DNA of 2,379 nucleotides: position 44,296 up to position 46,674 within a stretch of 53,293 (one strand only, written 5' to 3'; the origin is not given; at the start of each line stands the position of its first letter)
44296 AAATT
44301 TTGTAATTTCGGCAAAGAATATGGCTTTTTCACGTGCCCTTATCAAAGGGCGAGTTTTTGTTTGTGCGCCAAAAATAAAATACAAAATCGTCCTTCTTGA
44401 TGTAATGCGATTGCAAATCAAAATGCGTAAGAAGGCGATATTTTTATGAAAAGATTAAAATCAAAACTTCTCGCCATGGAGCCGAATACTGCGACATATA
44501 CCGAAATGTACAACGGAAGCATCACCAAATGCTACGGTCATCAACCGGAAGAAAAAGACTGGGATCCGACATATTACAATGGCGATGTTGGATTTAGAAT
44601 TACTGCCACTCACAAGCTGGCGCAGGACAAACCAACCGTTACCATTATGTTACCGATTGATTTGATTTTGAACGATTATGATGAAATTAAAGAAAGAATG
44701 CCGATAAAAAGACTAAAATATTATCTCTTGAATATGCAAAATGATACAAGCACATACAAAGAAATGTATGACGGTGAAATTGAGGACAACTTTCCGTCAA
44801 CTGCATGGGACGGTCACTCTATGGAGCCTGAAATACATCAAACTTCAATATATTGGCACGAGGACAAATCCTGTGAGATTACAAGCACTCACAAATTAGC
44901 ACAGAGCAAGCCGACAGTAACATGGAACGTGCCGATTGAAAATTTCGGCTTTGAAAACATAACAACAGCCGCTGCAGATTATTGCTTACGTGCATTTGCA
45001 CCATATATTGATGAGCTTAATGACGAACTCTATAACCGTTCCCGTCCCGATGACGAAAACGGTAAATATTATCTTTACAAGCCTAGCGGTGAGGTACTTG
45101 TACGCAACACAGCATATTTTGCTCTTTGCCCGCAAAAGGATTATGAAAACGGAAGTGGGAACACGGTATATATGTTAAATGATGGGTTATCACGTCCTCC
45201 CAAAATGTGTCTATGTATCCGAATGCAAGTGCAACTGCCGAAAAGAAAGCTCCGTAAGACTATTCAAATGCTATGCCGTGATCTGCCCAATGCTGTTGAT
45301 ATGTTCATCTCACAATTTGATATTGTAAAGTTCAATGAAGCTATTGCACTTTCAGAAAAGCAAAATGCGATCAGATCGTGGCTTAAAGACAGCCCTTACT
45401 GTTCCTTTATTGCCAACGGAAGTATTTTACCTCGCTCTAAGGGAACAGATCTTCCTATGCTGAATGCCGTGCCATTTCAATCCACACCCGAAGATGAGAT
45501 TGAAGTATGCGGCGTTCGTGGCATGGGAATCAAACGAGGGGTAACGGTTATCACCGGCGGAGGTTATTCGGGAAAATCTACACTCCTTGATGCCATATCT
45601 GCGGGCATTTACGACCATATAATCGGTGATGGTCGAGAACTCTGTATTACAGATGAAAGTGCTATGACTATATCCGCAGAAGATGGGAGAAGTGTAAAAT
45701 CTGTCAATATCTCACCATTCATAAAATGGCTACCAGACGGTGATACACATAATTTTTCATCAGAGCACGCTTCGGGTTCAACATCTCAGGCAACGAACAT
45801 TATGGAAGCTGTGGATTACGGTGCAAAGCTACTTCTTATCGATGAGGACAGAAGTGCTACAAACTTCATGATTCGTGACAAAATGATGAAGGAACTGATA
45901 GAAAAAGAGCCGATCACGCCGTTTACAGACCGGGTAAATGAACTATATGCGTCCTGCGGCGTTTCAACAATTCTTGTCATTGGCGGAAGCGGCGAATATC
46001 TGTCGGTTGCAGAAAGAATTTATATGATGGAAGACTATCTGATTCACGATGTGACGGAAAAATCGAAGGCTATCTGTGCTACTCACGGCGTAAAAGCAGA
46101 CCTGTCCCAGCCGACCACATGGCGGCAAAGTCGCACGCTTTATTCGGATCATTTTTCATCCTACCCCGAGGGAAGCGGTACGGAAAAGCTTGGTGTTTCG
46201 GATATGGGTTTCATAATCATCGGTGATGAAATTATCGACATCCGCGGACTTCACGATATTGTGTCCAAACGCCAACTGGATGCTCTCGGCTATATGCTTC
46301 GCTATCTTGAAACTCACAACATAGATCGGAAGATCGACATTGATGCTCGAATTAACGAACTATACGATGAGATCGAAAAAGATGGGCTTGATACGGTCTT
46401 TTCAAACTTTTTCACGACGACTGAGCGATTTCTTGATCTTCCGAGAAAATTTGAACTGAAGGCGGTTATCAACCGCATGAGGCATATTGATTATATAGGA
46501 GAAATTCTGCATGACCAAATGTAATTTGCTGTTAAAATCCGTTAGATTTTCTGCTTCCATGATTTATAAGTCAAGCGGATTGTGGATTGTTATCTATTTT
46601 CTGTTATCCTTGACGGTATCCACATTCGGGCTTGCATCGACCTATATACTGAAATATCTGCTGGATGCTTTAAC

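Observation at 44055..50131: tRNA-Pro-adjacent 6-kb cassette coupling a PF09818-like soluble ABC-fold ATPase to a heterodimeric ABC exporter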

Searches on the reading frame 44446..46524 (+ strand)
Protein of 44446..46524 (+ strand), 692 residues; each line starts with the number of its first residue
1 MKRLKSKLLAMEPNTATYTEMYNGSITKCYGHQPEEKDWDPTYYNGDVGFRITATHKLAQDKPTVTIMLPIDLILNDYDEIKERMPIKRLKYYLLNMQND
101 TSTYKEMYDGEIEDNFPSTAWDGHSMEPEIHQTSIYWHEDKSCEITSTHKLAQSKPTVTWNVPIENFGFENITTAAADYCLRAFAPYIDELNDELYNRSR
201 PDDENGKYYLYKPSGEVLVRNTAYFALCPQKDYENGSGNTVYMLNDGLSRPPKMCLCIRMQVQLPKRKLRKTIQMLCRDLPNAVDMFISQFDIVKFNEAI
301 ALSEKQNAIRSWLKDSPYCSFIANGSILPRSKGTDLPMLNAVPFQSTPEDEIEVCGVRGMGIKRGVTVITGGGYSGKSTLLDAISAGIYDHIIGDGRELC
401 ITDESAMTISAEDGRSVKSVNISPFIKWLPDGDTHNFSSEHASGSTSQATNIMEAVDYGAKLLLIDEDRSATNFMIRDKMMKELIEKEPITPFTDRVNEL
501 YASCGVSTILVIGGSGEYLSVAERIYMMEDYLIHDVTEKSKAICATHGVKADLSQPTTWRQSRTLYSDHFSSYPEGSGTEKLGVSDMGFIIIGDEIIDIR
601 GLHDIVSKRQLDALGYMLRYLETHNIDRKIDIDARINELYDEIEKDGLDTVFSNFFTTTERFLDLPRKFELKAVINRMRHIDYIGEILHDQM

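Call 4: search_protein_families(library=pfam, proteins=[window:44446-46524:+], max_evalue=0.01)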
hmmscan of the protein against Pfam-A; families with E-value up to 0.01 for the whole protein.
window:44446-46524:+ (692 aa): 4 families
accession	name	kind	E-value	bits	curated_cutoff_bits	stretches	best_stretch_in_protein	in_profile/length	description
PF09818.15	ABC_ATPase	-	1.9e-100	336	23.2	1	296-552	5-270/283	P-loop domain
PF21117.3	MRB1590_C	-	3.9e-16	60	27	1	584-681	4-99/102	MRB1590 C-terminal domain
PF13555.12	AAA_29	-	6.9e-05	23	27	1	363-386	20-44/61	P-loop containing region of AAA domain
PF13476.12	AAA_23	-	0.00045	21.4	27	1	363-397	18-52/201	AAA domain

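Call 11: find_homologous_proteins(query=window:44446-46524:+)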
Query window:44446-46524:+ (692 aa): 7995 proteins with E <= 0.001 among 8000 candidates; the best 120 are listed.
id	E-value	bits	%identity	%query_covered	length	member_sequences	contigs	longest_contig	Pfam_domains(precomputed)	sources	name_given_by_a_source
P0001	0.0e+0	1592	99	100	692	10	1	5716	PF21117.4,PF09818.16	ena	-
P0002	0.0e+0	1238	74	99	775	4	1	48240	PF21117.4,PF09818.16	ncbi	-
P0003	0.0e+0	1216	81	94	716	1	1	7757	PF21117.4,PF09818.16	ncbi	-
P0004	0.0e+0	1209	86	86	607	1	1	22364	PF21117.4,PF09818.16,PF13555.13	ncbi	-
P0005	0.0e+0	1189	70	99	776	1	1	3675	PF21117.4,PF09818.16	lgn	-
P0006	0.0e+0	1181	74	98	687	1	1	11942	PF21117.4,PF09818.16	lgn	-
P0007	0.0e+0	1177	75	99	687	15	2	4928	PF21117.4,PF09818.16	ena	-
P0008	0.0e+0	1161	73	99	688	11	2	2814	PF21117.4,PF09818.16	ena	-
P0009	0.0e+0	1154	71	99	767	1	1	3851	PF21117.4,PF20446.4,PF09818.16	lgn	-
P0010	0.0e+0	1140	72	97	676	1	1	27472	PF21117.4,PF09818.16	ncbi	-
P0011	0.0e+0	1140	73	97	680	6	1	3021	PF21117.4,PF09818.16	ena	-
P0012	0.0e+0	1134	72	99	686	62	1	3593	PF21117.4,PF09818.16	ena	-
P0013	0.0e+0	1124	72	98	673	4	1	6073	PF21117.4,PF09818.16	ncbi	-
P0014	0.0e+0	1124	72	99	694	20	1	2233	PF21117.4,PF20446.4,PF09818.16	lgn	-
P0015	0.0e+0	1120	70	99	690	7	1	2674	PF21117.4,PF09818.16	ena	-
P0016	0.0e+0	1119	71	99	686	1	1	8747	PF21117.4,PF09818.16,PF13476.13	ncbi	-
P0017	0.0e+0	1118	80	88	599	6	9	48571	PF21117.4,PF09818.16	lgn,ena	-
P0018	0.0e+0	1109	72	99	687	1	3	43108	PF21117.4,PF09818.16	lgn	-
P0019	0.0e+0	1104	66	98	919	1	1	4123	PF21117.4,PF09818.16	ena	-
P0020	0.0e+0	1104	69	99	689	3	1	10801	PF21117.4,PF09818.16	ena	-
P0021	0.0e+0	1104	71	98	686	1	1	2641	PF21117.4,PF09818.16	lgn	-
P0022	0.0e+0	1102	76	86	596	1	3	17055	PF21117.4,PF09818.16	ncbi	-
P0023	0.0e+0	1101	80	87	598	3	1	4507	PF21117.4,PF09818.16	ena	-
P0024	0.0e+0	1098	71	97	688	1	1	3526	PF21117.4,PF20446.4,PF09818.16,PF13476.13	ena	-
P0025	0.0e+0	1098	71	99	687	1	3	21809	PF21117.4,PF09818.16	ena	-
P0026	0.0e+0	1095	69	99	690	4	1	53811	PF21117.4,PF20446.4,PF09818.16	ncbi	-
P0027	0.0e+0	1094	68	99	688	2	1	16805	PF21117.4,PF09818.16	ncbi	-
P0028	0.0e+0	1092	69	99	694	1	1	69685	PF21117.4,PF09818.16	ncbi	-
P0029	0.0e+0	1092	79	87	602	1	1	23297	PF21117.4,PF09818.16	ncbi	-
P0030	0.0e+0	1091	70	99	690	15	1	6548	PF21117.4,PF09818.16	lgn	-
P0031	0.0e+0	1087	79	87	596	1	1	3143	PF21117.4,PF09818.16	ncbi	-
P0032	0.0e+0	1086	70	97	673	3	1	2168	PF21117.4,PF20446.4,PF09818.16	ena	-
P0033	0.0e+0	1086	70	99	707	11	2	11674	PF21117.4,PF09818.16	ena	-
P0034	0.0e+0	1085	69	99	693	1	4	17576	PF21117.4,PF20446.4,PF09818.16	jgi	-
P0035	0.0e+0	1080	69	99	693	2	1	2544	PF21117.4,PF20446.4,PF09818.16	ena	-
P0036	0.0e+0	1080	68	99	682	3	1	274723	PF21117.4,PF09818.16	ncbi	-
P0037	0.0e+0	1077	78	85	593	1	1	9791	PF21117.4,PF09818.16,PF13555.13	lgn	-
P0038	0.0e+0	1076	70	97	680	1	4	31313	PF21117.4,PF20446.4,PF09818.16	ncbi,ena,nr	ncbi:MAG: ABC-ATPase domain-containing protein [Clostridia bacterium]|nr:ABC-ATPase domain-containin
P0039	0.0e+0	1073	79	86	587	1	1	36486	PF21117.4,PF09818.16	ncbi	-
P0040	0.0e+0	1072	78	86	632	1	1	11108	PF21117.4,PF09818.16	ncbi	-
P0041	0.0e+0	1067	70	98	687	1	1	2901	PF21117.4,PF09818.16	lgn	-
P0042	0.0e+0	1067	71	86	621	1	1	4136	PF21117.4,PF09818.16,PF13555.13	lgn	-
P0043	0.0e+0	1065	68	97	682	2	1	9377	PF21117.4,PF09818.16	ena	-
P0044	0.0e+0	1063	69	99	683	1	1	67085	PF21117.4,PF09818.16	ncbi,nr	ncbi:MAG: ABC-ATPase domain-containing protein [Oscillospiraceae bacterium]|nr:ABC-ATPase domain-con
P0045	0.0e+0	1062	78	86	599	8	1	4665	PF21117.4,PF09818.16,PF13555.13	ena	-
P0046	0.0e+0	1058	68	97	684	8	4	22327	PF21117.4,PF09818.16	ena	-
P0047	0.0e+0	1054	76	86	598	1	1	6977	PF21117.4,PF09818.16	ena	-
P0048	0.0e+0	1052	67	99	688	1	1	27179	PF21117.4,PF09818.16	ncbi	-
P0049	0.0e+0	1051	77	86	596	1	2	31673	PF21117.4,PF09818.16,PF13555.13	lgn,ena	-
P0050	0.0e+0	1050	67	99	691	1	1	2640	PF21117.4,PF09818.16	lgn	-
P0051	0.0e+0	1048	77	86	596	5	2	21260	PF21117.4,PF09818.16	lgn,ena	-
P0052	0.0e+0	1044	68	99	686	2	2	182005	PF21117.4,PF09818.16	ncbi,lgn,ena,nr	ncbi:MAG: ABC-ATPase domain-containing protein [Clostridia bacterium]|nr:ABC-ATPase domain-containin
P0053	0.0e+0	1044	78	85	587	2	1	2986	PF21117.4,PF09818.16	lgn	-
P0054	0.0e+0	1044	68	99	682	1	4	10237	PF21117.4,PF09818.16,PF13476.13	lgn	-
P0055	0.0e+0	1043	75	87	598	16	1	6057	PF21117.4,PF09818.16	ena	-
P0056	0.0e+0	1043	76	87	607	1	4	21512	PF21117.4,PF09818.16,PF13555.13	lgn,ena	-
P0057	0.0e+0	1043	75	87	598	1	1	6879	PF21117.4,PF09818.16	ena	-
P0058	0.0e+0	1040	76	86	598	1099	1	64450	PF21117.4,PF09818.16,PF13555.13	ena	-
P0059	0.0e+0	1040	74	87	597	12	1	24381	PF21117.4,PF09818.16,PF13476.13,PF13555.13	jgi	-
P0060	0.0e+0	1039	76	86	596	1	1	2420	PF21117.4,PF09818.16,PF13555.13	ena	-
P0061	0.0e+0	1037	66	99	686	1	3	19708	PF21117.4,PF09818.16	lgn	-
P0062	0.0e+0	1036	68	97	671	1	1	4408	PF21117.4,PF09818.16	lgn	-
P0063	0.0e+0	1032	76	87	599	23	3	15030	PF21117.4,PF09818.16,PF13555.13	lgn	-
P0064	0.0e+0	1031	66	99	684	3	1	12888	PF21117.4,PF20446.4,PF09818.16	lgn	-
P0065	0.0e+0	1031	68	98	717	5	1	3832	PF21117.4,PF09818.16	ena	-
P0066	0.0e+0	1031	75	86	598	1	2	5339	PF21117.4,PF09818.16,PF13476.13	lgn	-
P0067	0.0e+0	1030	75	87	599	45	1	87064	PF21117.4,PF09818.16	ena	-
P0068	0.0e+0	1028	75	86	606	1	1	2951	PF21117.4,PF09818.16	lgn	-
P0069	0.0e+0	1027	76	86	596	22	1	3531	PF21117.4,PF09818.16,PF13555.13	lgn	-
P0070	0.0e+0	1027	76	86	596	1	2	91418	PF21117.4,PF09818.16,PF13555.13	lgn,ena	-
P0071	0.0e+0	1026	75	86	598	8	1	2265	PF21117.4,PF09818.16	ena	-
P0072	0.0e+0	1025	75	86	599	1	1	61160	PF21117.4,PF09818.16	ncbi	-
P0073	0.0e+0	1025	67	98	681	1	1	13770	PF21117.4,PF09818.16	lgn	-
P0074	0.0e+0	1024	64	99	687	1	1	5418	PF21117.4,PF09818.16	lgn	-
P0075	0.0e+0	1023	67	98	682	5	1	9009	PF21117.4,PF09818.16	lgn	-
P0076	0.0e+0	1023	66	98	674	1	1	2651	PF21117.4,PF09818.16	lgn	-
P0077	0.0e+0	1021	72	86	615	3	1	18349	PF21117.4,PF09818.16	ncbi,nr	ncbi:MAG: ABC-ATPase domain-containing protein [Eubacteriales bacterium]|nr:ABC-ATPase domain-contai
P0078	0.0e+0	1021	74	86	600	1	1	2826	PF21117.4,PF09818.16,PF13555.13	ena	-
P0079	0.0e+0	1021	65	99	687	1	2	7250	PF21117.4,PF09818.16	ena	-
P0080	0.0e+0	1021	66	97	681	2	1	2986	PF21117.4,PF09818.16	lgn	-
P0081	0.0e+0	1020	66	98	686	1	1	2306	PF21117.4,PF09818.16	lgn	-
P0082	0.0e+0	1019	65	99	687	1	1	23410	PF21117.4,PF09818.16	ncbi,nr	ncbi:MAG: ABC-ATPase domain-containing protein [Clostridia bacterium]|nr:ABC-ATPase domain-containin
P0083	0.0e+0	1019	66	99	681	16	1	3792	PF21117.4,PF20446.4,PF09818.16,PF13476.13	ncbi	-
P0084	0.0e+0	1018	73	87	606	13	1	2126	PF21117.4,PF09818.16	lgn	-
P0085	0.0e+0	1016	66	99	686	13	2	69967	PF21117.4,PF09818.16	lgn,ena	-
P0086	0.0e+0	1015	66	98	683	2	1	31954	PF21117.4,PF09818.16,PF13476.13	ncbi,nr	ncbi:MAG: AAA family ATPase [Clostridia bacterium]|nr:AAA family ATPase [Clostridia bacterium]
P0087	0.0e+0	1014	68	98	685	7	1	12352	PF21117.4,PF09818.16,PF13476.13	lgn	-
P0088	0.0e+0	1014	65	99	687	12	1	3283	PF21117.4,PF09818.16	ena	-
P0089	0.0e+0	1013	76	86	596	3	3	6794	PF21117.4,PF09818.16,PF13555.13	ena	-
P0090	0.0e+0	1013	74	87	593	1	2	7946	PF21117.4,PF09818.16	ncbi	-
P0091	1.5e-298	1010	74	86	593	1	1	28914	PF21117.4,PF09818.16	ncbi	-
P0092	2.1e-298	1010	64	99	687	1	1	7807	PF21117.4,PF09818.16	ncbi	-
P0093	1.8e-297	1006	64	99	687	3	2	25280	PF21117.4,PF09818.16,PF13476.13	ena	-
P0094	9.8e-297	1004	65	99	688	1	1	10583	PF21117.4,PF09818.16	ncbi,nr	ncbi:MAG: ABC-ATPase domain-containing protein [Clostridia bacterium]|nr:ABC-ATPase domain-containin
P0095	1.0e-296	1004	65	97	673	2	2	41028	PF21117.4,PF09818.16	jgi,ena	-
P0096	3.6e-296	1002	65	99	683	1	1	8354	PF21117.4,PF09818.16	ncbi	-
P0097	1.0e-295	1001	65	99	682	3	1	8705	PF21117.4,PF09818.16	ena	-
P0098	2.5e-295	999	67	94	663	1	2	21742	PF21117.4,PF09818.16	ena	-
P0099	2.5e-295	999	65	97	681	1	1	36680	PF21117.4,PF09818.16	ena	-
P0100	5.7e-295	998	74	86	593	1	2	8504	PF21117.4,PF09818.16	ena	-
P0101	7.0e-295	998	64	99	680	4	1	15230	PF21117.4,PF09818.16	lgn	-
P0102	1.1e-294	997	73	86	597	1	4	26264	PF21117.4,PF09818.16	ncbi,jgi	jgi:hypothetical protein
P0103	1.5e-294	997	73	86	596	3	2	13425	PF21117.4,PF09818.16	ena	-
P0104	3.3e-294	996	64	99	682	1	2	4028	PF21117.4,PF09818.16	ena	-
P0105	4.1e-294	995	65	99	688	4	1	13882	PF21117.4,PF09818.16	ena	-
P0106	4.7e-294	995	72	86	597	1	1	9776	PF21117.4,PF09818.16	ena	-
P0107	1.3e-293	994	71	85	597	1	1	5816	PF21117.4,PF09818.16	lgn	-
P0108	3.2e-293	992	72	86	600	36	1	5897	PF21117.4,PF09818.16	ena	-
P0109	4.8e-293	992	72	86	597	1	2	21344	PF21117.4,PF09818.16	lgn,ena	-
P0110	3.9e-292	989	64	99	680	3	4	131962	PF21117.4,PF09818.16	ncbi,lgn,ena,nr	ncbi:MAG: hypothetical protein IJX53_06290 [Clostridia bacterium]|nr:hypothetical protein [Clostridi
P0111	4.3e-292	989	74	84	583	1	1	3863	PF21117.4,PF09818.16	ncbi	-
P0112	6.4e-292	988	64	99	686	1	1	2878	PF21117.4,PF09818.16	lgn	-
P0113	1.3e-290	984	71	87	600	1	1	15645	PF21117.4,PF09818.16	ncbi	-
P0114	2.3e-290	983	71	86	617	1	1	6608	PF21117.4,PF09818.16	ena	-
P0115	1.4e-289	980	69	85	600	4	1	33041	PF21117.4,PF09818.16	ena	-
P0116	2.9e-289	979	65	98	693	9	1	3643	PF21117.4,PF09818.16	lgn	-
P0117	5.8e-289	978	71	87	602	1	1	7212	PF21117.4,PF09818.16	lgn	-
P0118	8.1e-289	978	63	99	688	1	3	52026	PF21117.4,PF09818.16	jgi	-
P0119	1.8e-288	977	70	87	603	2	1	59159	PF21117.4,PF09818.16,PF13555.13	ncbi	-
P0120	2.7e-288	976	63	99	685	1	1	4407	PF21117.4,PF09818.16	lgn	-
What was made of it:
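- On PF09818 / MRB1590-type ABC-class ATPase: It is recorded for some close homologues (call 11).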

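Call 12: find_encoding_contigs(protein=window:44446-46524:+, flank=10000, max_places=10)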
Protein window:44446-46524:+ (692 aa): no gene with exactly this product is on record in the collection.

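Call 14: find_related_loci(query=A1, collection=genome_contigs, flank=10000)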
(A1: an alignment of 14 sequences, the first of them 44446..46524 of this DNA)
Query A1 (692 aa) in genome_contigs; peptide patterns used: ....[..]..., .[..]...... (x = any residue, [..] = any of these).
600 stretches matched a pattern (row limit reached: there are more); 574 encode a relative of the query (tblastn E <= 1e-3); the best 80 are kept; 80 distinct loci.
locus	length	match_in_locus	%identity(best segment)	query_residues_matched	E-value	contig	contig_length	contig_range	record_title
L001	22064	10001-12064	73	1-684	0e+0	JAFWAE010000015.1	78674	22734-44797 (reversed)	MAG: Clostridia bacterium isolate RGIG5554 Sheep_Colon.Co__c996916, whole genome shotgun sequence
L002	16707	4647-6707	72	1-682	0e+0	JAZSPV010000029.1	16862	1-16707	MAG: Faecousia sp. isolate T1900044545_TS20190011.MAGScoT_cleanbin_000033 SGB_125_k141_2661420, whole genome shotgun seq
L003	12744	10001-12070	72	1-684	0e+0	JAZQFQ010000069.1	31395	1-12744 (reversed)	MAG: Eubacteriales bacterium isolate T1900044632_TS20190098.MAGScoT_cleanbin_000048 SGB_1070_k141_841945, whole genome s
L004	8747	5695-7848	71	1-683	0e+0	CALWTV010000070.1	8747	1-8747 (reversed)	MAG: uncultured Clostridia bacterium isolate E06__bin124 genome assembly, contig: E06__k127_4559829, whole genome shotgu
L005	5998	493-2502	72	10-685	0e+0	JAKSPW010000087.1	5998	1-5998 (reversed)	MAG: Clostridia bacterium isolate Horse_feces213 MAG213_87, whole genome shotgun sequence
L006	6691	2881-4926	70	1-683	0e+0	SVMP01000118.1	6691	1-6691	MAG: Oscillospiraceae bacterium isolate SIG516 NODE_55602_length_6691_cov_1.212066, whole genome shotgun sequence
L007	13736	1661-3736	68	1-681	0e+0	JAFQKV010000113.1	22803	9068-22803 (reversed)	MAG: Clostridia bacterium isolate RGIG1911 Goat_Cecum.Co__c2936003, whole genome shotgun sequence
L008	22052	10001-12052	68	1-683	0e+0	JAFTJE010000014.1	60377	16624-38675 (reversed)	MAG: Clostridia bacterium isolate RGIG3867 Roe_deer_Cecum-1__c2451, whole genome shotgun sequence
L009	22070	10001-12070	65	1-683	0e+0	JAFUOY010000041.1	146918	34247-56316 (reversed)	MAG: Clostridia bacterium isolate RGIG4693 Roe_deer_Rectum.Co__c2546680, whole genome shotgun sequence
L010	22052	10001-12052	65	1-681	0e+0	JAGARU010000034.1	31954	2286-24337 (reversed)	MAG: Clostridia bacterium isolate RGIG8715 Water_deer_Colon-4__c90907, whole genome shotgun sequence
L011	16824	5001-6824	72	11-689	0e+0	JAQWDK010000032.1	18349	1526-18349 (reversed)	MAG: Eubacteriales bacterium isolate STF2_5 NODE_7711_length_18349_cov_10.811986_Sandtown_F2, whole genome shotgun seque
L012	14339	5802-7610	70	1-684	0e+0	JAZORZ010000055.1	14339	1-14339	MAG: Eubacteriales bacterium isolate T1900045550_YK20190244.MAGScoT_cleanbin_000007 SGB_7869_k141_1610543, whole genome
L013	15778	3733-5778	64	1-684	0e+0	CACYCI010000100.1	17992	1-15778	MAG: uncultured Ruminococcus sp. isolate RUG11813 genome assembly, contig: RUG11813_asm_100, whole genome shotgun sequen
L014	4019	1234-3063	69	1-684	0e+0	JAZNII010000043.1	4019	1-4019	MAG: Eubacteriales bacterium isolate T1900044687_TS20190153.MAGScoT_cleanbin_000012 SGB_1727_k141_2920226, whole genome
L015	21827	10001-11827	69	1-684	0e+0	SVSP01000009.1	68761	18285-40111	MAG: Oscillospiraceae bacterium isolate SIG672 NODE_9775_length_68761_cov_1.934435, whole genome shotgun sequence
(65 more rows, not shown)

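Call 23: find_encoding_contigs(protein=P0004, flank=10000, max_places=4)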
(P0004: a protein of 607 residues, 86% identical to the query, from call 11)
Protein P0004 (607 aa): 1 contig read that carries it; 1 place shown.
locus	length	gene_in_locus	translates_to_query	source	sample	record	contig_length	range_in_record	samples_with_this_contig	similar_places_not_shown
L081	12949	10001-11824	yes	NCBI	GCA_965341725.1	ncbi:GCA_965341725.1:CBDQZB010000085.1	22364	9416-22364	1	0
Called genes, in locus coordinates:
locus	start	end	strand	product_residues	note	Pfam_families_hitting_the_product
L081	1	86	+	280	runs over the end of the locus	PF00009:GTP_EFTU, PF00350:Dynamin_N (faint), PF01926:MMR_HSR1, PF02421:FeoB_N, PF03193:RsgA_GTPase (faint), PF04548:AIG1 (weak), PF07650:KH_2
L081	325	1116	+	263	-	PF11967:RecO_N, PF02565:RecO_C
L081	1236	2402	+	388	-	-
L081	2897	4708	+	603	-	PF09818:ABC_ATPase, PF13555:AAA_29 (faint), PF21117:MRB1590_C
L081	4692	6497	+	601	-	PF00664:ABC_membrane (weak), PF00005:ABC_tran, PF13304:AAA_21 (faint)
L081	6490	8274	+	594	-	PF00005:ABC_tran, PF02463:SMC_N (faint), PF13304:AAA_21 (faint)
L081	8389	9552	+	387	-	-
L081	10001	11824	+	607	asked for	PF09818:ABC_ATPase, PF13555:AAA_29 (faint), PF21117:MRB1590_C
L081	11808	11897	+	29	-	-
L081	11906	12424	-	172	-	-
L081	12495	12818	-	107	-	PF02699:YajC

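Call 24: find_encoding_contigs(protein=P0017, flank=10000, max_places=4)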
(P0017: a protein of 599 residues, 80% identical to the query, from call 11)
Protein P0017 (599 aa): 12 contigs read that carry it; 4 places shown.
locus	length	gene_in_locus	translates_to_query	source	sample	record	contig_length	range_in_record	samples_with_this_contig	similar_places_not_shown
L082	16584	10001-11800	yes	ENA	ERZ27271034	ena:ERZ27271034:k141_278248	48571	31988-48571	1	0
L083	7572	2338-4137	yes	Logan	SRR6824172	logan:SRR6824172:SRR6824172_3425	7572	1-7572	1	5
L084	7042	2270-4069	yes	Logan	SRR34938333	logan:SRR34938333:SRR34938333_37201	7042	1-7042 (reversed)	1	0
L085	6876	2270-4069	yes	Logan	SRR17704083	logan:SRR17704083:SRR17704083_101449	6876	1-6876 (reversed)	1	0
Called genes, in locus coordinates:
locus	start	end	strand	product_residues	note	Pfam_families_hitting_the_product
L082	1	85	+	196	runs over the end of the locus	PF08281:Sigma70_r4_2 (weak)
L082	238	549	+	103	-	PF13451:zf_Tbcl, PF23477:zf_Tbcl_2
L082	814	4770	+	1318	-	-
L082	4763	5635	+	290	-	PF01261:AP_endonuc_2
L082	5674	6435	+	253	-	PF01261:AP_endonuc_2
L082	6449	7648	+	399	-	PF01408:GFO_IDH_MocA, PF02894:GFO_IDH_MocA_C, PF22725:GFO_IDH_MocA_C3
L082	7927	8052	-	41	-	-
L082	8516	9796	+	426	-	PF09818:ABC_ATPase, PF21117:MRB1590_C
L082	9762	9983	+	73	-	-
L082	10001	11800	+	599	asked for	PF09818:ABC_ATPase, PF21117:MRB1590_C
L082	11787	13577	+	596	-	PF00664:ABC_membrane (faint), PF00005:ABC_tran, PF13304:AAA_21 (faint)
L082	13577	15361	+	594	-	PF00664:ABC_membrane (weak), PF00005:ABC_tran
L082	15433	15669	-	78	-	PF01548:DEDD_Tnp_IS110 (weak)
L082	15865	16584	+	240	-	?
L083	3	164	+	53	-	?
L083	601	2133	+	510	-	PF09818:ABC_ATPase, PF13555:AAA_29 (faint), PF21117:MRB1590_C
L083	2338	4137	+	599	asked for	PF09818:ABC_ATPase, PF21117:MRB1590_C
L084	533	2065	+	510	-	PF09818:ABC_ATPase, PF13555:AAA_29 (faint), PF21117:MRB1590_C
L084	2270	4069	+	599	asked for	PF09818:ABC_ATPase, PF21117:MRB1590_C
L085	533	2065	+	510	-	PF09818:ABC_ATPase, PF13555:AAA_29 (faint), PF21117:MRB1590_C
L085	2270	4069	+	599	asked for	PF09818:ABC_ATPase, PF21117:MRB1590_C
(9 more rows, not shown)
